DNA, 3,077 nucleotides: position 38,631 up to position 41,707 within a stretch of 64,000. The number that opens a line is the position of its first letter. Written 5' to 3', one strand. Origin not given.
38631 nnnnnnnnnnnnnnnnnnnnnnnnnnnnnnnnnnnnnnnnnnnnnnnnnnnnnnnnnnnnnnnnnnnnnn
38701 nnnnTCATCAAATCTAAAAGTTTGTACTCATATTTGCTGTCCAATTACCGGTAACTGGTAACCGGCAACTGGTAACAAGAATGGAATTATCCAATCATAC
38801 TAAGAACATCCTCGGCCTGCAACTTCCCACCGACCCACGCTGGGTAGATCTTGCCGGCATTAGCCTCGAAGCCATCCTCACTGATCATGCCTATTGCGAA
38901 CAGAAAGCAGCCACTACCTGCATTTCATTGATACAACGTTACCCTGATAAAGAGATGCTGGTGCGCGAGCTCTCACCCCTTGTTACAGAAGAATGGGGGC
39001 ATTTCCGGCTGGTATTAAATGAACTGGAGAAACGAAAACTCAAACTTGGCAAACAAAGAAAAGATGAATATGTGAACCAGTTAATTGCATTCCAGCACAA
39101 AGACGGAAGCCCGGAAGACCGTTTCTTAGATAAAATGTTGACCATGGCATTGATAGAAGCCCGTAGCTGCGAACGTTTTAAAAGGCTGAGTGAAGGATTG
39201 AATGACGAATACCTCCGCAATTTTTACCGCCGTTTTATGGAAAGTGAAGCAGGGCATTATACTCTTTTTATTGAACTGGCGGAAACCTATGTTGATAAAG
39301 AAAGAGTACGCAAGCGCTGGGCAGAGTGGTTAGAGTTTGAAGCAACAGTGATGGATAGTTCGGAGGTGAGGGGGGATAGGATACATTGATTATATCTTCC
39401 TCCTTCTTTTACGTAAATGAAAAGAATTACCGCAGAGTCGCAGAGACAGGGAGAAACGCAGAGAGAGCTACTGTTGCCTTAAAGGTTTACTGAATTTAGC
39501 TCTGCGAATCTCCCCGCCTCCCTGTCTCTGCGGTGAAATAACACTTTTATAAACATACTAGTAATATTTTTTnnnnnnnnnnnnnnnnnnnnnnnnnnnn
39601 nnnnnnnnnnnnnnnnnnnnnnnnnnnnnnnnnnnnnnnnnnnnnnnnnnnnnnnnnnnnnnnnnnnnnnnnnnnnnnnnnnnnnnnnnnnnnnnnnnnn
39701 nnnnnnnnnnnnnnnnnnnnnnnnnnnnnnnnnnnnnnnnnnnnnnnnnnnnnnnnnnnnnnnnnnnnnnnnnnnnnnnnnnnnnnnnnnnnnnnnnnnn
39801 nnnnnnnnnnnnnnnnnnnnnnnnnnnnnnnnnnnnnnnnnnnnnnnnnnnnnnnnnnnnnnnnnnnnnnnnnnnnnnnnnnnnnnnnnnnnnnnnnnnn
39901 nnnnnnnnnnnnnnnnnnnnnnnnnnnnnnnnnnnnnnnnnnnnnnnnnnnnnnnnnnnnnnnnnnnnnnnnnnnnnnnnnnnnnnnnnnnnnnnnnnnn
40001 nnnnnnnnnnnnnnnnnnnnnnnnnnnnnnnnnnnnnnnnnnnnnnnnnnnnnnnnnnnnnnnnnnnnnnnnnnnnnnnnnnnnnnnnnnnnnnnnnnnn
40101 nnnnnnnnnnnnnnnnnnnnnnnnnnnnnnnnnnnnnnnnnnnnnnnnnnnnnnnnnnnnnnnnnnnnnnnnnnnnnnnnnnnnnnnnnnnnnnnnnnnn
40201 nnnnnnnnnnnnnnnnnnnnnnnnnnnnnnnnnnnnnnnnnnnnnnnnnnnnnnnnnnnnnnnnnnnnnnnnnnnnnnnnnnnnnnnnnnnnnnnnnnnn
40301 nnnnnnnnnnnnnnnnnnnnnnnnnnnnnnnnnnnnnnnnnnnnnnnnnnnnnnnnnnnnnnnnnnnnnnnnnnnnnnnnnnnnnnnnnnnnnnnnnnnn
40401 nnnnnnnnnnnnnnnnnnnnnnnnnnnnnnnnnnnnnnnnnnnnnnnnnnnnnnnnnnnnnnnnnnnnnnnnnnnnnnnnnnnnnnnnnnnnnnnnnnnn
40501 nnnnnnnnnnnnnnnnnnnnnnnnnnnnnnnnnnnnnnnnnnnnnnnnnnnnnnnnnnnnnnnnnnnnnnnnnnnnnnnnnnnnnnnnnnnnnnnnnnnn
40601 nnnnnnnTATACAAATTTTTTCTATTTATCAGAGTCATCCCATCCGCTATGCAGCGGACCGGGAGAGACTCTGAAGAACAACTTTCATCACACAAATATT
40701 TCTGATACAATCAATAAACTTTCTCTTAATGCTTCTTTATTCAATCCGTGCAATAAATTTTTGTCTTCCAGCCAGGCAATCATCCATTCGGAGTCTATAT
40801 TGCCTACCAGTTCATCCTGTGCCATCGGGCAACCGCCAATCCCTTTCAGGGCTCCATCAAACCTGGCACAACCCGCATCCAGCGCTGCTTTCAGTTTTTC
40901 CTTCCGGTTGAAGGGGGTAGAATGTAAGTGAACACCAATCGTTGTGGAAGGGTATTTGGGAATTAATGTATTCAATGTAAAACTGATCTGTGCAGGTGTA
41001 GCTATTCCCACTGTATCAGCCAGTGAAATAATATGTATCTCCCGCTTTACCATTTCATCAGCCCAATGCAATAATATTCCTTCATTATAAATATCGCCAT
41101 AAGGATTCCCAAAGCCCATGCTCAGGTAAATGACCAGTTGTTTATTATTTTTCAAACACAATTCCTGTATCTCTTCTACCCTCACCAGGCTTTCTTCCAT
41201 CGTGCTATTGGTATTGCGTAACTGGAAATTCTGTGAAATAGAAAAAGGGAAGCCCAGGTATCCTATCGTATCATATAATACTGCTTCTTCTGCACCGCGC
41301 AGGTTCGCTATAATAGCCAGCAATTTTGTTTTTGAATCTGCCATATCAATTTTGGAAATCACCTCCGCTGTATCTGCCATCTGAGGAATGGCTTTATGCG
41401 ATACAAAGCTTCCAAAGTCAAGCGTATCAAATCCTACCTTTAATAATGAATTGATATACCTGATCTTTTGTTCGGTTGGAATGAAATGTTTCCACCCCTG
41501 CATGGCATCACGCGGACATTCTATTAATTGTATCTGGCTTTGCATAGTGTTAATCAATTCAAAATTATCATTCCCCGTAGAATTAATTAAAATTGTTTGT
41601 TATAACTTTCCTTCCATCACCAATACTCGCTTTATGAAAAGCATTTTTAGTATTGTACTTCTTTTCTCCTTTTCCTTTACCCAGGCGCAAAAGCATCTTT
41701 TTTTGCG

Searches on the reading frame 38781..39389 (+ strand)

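Call 69: search_protein_families(library=pfam, proteins=[window:38781-39389:+], max_evalue=0.001)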
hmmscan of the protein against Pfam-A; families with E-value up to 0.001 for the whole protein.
window:38781-39389:+ (202 aa): 1 family
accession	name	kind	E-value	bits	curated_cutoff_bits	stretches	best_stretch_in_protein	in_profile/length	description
PF06175.17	MiaE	-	7.5e-44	150.4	27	1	13-195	10-192/199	tRNA-(MS[2]IO[6]A)-hydroxylase (MiaE)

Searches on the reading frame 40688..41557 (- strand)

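Call 69: search_protein_families(library=pfam, proteins=[window:40688-41557:-], max_evalue=0.001)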
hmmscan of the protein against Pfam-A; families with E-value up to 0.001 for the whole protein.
window:40688-41557:- (289 aa): 1 family
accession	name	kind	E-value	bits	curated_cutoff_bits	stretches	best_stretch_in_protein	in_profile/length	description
PF00682.25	HMGL-like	-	3.3e-18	66.5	29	1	15-279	9-255/260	HMGL-like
